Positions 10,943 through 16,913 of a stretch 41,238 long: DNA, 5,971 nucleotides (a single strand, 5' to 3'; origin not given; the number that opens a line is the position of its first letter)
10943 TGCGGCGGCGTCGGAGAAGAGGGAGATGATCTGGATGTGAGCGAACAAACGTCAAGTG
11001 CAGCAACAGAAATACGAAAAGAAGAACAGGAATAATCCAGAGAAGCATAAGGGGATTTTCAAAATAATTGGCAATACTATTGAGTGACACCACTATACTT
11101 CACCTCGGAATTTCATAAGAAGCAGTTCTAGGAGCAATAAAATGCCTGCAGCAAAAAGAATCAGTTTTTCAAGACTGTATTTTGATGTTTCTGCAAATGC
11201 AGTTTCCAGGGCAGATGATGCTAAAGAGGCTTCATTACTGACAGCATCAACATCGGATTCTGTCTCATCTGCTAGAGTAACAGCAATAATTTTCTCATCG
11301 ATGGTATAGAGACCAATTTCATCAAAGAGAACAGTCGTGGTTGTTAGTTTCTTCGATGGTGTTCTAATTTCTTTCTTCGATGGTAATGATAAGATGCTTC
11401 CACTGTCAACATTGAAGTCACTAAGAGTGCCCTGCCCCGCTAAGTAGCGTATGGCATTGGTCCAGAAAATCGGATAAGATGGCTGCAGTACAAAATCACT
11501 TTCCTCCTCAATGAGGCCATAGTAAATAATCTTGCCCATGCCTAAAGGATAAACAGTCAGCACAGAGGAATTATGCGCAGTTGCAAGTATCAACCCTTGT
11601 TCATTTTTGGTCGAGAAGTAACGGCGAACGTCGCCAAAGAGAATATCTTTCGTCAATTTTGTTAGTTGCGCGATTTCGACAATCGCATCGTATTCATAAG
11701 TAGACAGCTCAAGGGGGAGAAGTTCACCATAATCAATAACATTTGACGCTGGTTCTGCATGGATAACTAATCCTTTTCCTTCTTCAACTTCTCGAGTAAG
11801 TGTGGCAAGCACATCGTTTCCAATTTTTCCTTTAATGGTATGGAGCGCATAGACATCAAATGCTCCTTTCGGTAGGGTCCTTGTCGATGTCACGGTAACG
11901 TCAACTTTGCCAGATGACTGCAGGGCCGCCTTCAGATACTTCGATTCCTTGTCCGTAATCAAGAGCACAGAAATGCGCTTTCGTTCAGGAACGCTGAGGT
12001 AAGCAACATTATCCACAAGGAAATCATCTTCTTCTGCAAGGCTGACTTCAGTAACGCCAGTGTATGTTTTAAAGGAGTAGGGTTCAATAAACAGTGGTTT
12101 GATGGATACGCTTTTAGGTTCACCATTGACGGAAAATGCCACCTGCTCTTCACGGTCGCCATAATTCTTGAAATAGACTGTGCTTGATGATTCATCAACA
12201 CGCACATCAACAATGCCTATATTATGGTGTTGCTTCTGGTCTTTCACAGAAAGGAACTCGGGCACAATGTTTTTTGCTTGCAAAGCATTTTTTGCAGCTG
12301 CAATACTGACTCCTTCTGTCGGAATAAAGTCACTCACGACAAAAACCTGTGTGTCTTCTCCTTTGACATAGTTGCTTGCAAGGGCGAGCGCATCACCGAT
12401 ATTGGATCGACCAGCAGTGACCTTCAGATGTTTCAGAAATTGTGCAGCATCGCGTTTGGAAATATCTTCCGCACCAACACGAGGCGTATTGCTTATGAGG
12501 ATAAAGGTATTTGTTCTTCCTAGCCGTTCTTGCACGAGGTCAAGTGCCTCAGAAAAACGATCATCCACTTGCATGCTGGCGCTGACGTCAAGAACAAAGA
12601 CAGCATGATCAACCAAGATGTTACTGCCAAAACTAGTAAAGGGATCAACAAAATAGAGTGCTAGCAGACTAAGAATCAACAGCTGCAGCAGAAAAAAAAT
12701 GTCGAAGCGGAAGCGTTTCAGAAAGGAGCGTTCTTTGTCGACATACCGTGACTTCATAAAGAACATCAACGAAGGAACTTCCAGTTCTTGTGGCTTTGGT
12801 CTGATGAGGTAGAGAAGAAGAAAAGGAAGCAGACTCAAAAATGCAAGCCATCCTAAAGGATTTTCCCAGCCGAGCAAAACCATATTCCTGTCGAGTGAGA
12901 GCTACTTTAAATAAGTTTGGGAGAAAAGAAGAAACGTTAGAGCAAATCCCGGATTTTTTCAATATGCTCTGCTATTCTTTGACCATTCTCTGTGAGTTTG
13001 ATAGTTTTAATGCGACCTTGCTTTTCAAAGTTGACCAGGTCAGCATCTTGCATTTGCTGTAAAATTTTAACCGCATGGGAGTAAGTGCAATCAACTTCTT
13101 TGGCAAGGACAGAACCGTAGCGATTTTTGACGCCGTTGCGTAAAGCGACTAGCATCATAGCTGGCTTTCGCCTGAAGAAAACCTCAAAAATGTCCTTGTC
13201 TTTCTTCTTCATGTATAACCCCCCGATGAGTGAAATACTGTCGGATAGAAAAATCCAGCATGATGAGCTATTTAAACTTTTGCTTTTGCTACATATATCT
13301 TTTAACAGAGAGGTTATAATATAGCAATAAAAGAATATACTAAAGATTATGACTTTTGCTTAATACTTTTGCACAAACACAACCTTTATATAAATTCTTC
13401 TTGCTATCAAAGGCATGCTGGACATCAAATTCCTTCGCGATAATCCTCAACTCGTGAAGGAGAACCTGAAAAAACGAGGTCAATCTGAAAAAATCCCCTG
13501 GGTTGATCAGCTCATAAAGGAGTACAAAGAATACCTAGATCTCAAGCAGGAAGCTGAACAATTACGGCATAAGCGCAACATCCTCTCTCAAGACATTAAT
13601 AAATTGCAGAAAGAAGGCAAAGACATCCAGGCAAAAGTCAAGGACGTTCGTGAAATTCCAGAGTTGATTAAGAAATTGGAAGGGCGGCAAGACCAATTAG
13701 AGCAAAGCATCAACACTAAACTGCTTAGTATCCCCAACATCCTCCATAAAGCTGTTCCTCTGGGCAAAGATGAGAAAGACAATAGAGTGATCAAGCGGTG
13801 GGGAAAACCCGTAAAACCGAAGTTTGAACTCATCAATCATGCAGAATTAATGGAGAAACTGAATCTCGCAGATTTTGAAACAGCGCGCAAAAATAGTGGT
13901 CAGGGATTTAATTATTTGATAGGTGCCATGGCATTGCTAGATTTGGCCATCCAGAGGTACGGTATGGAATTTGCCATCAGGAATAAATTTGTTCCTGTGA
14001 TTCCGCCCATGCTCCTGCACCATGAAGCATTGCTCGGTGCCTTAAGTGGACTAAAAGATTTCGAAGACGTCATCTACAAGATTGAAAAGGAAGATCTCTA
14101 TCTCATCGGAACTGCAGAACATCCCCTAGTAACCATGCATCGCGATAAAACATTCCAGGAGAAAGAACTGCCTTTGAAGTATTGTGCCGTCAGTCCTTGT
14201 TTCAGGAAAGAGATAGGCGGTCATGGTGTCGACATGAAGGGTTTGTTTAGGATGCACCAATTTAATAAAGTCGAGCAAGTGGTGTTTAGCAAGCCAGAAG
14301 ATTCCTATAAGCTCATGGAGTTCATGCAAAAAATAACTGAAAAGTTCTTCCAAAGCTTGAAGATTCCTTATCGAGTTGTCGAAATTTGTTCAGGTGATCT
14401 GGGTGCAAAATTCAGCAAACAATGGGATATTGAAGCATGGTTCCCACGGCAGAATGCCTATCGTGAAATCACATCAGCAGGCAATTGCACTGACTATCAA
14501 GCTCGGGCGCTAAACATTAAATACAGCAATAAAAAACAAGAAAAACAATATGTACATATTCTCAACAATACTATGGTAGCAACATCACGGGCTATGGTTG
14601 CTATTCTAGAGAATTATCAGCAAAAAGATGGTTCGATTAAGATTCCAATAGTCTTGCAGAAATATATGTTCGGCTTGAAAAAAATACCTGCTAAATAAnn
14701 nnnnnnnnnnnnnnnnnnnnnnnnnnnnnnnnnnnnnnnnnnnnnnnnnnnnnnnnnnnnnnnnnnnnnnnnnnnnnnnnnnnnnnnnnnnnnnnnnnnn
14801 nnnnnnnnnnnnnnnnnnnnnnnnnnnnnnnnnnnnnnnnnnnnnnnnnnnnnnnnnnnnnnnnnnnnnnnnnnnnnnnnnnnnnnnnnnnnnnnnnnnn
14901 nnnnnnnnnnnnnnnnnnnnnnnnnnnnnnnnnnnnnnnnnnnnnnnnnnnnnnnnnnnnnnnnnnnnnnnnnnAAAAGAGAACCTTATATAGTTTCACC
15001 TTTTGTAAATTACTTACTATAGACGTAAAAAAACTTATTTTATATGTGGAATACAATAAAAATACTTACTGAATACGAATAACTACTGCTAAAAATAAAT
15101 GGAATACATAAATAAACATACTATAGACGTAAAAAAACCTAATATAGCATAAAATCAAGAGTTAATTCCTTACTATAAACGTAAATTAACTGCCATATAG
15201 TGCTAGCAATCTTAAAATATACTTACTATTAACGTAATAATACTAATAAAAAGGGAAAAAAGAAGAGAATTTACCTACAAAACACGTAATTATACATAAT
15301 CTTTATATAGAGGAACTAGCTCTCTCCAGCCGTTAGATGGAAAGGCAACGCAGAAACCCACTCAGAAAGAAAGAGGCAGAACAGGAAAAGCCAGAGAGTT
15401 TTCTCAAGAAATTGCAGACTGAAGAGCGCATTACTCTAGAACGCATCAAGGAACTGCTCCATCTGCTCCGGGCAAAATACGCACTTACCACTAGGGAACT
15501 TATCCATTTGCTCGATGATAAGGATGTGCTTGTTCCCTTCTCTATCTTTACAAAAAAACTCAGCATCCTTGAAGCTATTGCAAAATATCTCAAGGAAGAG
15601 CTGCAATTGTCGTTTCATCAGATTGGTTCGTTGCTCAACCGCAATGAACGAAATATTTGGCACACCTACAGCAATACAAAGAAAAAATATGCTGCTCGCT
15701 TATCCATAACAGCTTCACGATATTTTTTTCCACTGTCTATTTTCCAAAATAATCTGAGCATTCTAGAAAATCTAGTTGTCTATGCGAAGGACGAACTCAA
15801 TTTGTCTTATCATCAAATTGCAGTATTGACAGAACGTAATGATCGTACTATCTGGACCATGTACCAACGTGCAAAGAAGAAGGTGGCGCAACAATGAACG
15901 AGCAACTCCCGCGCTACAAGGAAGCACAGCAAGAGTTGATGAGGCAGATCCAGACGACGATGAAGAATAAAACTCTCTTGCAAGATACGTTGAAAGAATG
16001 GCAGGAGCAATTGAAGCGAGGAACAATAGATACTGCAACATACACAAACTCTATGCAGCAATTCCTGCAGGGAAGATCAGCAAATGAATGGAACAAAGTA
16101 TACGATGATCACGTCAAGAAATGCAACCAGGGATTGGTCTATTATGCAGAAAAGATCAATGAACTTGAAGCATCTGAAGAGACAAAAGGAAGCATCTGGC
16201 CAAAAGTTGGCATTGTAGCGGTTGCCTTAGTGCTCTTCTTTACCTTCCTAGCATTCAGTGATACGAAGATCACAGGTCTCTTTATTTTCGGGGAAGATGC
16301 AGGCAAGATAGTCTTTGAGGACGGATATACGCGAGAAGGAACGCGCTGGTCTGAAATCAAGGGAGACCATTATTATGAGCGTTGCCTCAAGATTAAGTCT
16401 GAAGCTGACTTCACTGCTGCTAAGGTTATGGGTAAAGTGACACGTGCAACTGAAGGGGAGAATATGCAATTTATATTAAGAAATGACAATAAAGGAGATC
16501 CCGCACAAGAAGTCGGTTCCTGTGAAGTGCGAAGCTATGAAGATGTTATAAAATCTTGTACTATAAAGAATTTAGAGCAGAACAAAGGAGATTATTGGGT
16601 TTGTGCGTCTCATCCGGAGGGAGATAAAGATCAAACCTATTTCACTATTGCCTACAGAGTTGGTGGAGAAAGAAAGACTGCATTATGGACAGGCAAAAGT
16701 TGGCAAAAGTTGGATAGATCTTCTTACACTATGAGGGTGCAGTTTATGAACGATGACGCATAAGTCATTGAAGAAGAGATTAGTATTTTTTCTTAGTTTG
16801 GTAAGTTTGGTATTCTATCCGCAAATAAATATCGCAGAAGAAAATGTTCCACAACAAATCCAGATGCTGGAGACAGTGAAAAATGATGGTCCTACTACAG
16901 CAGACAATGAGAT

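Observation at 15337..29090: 14-kb locus: regulator plus membrane partner plus two 1500-aa paralogous hyper-glycosylatable secreted proteins plus a C-domain-only paralog plus two anchored proteins; candidate host-attachment apparatus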

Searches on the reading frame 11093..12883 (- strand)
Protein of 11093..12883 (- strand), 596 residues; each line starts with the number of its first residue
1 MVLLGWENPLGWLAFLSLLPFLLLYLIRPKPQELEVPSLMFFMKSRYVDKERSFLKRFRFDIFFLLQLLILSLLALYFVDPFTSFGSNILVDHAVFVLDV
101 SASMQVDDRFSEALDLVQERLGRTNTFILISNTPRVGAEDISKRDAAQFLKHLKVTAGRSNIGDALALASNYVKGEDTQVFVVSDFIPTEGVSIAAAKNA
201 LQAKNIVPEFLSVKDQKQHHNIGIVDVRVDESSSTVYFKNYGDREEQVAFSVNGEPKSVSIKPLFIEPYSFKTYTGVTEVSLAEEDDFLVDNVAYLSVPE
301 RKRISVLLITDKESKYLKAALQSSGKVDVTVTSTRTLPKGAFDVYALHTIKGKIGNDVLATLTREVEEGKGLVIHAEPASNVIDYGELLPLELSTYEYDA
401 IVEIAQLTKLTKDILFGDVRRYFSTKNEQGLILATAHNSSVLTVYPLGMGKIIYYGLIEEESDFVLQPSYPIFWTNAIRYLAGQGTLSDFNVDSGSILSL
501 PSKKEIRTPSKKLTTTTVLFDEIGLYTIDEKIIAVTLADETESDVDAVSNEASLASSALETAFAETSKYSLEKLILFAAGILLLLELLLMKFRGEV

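Call 6: search_protein_families(library=pfam, proteins=[window:11093-12883:-], max_evalue=0.001)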
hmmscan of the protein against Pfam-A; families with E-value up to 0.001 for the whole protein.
window:11093-12883:- (596 aa): 6 families
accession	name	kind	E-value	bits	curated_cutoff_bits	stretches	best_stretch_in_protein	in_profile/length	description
PF24157.1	DUF7408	-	3.8e-35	121.9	27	1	306-476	2-173/174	Domain of unknown function (DUF7408)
PF24156.1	DUF7407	-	2.3e-09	37.9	28.2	1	222-295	1-74/74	Domain of unknown function (DUF7407)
PF07584.16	BatA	-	1.3e-08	35.6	25.9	1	4-81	2-77/77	Aerotolerance regulator N-terminal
PF13519.12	VWA_2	-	1.5e-07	32.4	27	1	95-186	2-106/107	von Willebrand factor type A domain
PF05762.20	VWA_CoxE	-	2.2e-06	27.7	26.4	1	94-192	59-165/222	VWA domain containing CoxE-like protein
PF24155.1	DUF7406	-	6.6e-05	23.2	28.4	1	486-531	3-48/52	Domain of unknown function (DUF7406)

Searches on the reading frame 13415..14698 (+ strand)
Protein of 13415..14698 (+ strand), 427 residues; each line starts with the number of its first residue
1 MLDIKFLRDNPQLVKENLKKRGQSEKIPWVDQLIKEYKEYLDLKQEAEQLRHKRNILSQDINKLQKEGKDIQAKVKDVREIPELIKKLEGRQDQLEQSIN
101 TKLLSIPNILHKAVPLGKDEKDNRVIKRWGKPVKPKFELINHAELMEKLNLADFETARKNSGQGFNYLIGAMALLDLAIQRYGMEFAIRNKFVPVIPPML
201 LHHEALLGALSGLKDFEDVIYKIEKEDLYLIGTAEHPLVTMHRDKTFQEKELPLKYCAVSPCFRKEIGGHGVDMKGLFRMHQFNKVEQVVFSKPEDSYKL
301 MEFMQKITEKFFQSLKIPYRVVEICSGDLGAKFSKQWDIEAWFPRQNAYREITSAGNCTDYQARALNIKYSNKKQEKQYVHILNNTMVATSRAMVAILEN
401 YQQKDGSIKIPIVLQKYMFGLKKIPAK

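Call 6: search_protein_families(library=pfam, proteins=[window:13415-14698:+], max_evalue=0.001)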
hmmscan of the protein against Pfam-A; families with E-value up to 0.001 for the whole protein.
window:13415-14698:+ (427 aa): 3 families
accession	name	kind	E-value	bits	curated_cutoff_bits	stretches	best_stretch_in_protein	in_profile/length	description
PF00587.30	tRNA-synt_2b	-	3.1e-42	145.1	29.3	1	224-401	4-179/179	tRNA synthetase class II core domain (G, H, P, S and T)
PF02403.27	Seryl_tRNA_N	-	4.5e-24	85.2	28.2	1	1-109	1-107/108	Seryl-tRNA synthetase N-terminal domain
PF05531.17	NPV_P10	-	0.00052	20.9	29.8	0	58-115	17-71/75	Nucleopolyhedrovirus P10 protein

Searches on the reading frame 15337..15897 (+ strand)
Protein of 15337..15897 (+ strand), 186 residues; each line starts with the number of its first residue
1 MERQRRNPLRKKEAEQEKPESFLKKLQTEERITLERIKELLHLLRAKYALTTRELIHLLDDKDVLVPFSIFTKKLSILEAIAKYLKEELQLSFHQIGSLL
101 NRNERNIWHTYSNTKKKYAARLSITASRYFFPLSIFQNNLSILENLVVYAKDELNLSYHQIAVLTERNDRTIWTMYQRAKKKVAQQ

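Call 4: search_protein_families(library=pfam, proteins=[window:15337-15897:+], max_evalue=0.1)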
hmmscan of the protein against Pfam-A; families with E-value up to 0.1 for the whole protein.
window:15337-15897:+ (186 aa): 3 families
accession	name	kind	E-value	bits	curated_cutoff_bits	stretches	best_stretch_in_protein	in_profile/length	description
PF08281.18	Sigma70_r4_2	-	2.2e-08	34.1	25.7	1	140-182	11-53/54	Sigma-70, region 4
PF12967.12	DUF3855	-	0.043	14.2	27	0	143-183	85-124/158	Domain of Unknown Function with PDB structure (DUF3855)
PF18175.6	HU-CCDC81_bac_2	-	0.057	13.8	35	0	79-111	27-59/70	CCDC81-like prokaryotic HU domain 2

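Call 25: search_protein_families(library=ncbifam, proteins=[window:15337-15897:+], max_evalue=0.1)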
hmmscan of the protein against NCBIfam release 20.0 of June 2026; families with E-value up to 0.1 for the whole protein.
window:15337-15897:+ (186 aa): 4 families
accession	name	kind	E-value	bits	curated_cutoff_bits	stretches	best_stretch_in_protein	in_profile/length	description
NF007214.0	PRK09636.1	subfamily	0.00011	21.5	271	0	135-185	111-161/293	RNA polymerase sigma factor SigJ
TIGR02957.1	SigX4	subfamily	0.00036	19.8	323.25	0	139-185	108-154/281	RNA polymerase sigma-70 factor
TIGR03112.1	6_pyr_pter_rel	hypoth_equivalog_domain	0.0011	19.2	69.35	1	65-104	62-101/113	6-pyruvoyl tetrahydropterin synthase-related domain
NF005385.0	PRK06930.1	subfamily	0.0093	15.7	136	1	150-186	125-161/170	positive control sigma-like factor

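Call 81: search_solved_structures(query=A9, max_evalue=5, show_alignments=2)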
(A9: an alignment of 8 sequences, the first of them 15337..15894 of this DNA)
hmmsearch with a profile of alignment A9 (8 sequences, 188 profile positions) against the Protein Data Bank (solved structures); distinct sequences matched with E-value up to 5: 10.
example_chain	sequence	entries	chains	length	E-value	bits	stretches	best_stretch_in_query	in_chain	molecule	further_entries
4eba_G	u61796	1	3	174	1.1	12.2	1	146-183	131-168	Rna15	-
5fhr_A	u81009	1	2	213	1.6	11.6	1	35-80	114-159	Catechol O-methyltransferase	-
5fhq_A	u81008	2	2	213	1.6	11.6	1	35-80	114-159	Catechol O-methyltransferase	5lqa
5k01_A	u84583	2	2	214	1.7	11.5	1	35-80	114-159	Catechol O-methyltransferase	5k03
1h1d_A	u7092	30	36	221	1.8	11.5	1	35-80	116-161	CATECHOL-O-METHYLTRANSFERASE | CATECHOL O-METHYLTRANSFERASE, SOLUBLE FORM | CATECHOL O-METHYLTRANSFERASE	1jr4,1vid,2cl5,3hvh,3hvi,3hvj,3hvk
2zlb_A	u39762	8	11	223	1.8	11.5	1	35-80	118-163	Catechol O-methyltransferase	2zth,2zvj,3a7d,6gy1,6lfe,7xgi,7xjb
5k0l_A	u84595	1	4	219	1.8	11.4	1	35-80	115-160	Catechol O-methyltransferase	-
5k0n_A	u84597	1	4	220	1.8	11.4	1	35-80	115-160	Catechol O-methyltransferase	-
3nwe_A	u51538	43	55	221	1.8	11.4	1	35-80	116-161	Catechol O-methyltransferase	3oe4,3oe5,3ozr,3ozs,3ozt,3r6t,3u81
4p58_A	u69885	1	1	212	2.3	11.1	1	27-80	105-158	Catechol O-methyltransferase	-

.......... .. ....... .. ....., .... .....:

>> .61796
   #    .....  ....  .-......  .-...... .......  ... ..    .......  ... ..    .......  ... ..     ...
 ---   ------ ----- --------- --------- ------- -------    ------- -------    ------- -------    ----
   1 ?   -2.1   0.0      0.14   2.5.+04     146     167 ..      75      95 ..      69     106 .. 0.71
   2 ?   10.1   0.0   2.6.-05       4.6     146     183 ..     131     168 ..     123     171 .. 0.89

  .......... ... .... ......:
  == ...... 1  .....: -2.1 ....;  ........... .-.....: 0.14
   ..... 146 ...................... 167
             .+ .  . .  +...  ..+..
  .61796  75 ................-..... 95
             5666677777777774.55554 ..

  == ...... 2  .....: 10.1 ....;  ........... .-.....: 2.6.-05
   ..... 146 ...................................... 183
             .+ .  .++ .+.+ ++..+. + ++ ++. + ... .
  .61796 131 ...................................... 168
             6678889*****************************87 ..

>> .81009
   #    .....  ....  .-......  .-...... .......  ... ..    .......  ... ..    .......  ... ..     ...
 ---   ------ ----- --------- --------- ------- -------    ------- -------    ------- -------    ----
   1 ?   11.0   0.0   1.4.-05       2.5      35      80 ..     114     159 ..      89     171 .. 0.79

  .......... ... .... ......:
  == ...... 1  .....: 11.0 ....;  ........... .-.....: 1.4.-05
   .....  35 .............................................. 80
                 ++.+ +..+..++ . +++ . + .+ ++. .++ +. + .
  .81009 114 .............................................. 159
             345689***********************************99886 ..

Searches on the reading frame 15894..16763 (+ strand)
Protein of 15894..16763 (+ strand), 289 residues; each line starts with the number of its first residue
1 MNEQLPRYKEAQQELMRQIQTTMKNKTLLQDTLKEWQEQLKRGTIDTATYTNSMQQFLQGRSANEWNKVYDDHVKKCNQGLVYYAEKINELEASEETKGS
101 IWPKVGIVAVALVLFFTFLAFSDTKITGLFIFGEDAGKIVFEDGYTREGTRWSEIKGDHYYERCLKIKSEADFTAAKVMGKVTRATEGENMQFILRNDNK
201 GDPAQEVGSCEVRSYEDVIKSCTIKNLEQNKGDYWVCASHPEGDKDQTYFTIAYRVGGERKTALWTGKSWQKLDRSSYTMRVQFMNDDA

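Call 4: search_protein_families(library=pfam, proteins=[window:15894-16763:+], max_evalue=0.1)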
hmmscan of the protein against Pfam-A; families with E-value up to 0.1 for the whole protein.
window:15894-16763:+ (289 aa): 3 families
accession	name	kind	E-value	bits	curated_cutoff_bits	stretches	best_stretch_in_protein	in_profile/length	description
PF23202.1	PAH_ZNF598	-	0.0074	17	25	1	10-70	2-61/83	ZNF598 PAH domain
PF05120.17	GvpG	-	0.061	13.9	30.6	0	18-55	22-59/67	Gas vesicle protein G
PF13798.11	PCYCGC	-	0.068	13.5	25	0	3-89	41-121/153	Protein of unknown function with PCYCGC motif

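Call 25: search_protein_families(library=ncbifam, proteins=[window:15894-16763:+], max_evalue=0.1)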
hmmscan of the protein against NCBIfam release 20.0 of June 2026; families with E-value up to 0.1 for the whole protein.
window:15894-16763:+ (289 aa): 1 family
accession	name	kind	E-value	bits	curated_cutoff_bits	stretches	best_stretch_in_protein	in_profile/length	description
NF010209.0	PRK13676.1-1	equivalog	0.082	13.6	130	0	4-73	18-89/113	YlbF/YmcA family competence regulator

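Call 79: search_solved_structures(query=A8, max_evalue=5)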
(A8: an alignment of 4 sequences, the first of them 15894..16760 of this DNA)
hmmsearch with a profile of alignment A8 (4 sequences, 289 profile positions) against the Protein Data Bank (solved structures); distinct sequences matched with E-value up to 5: 0.
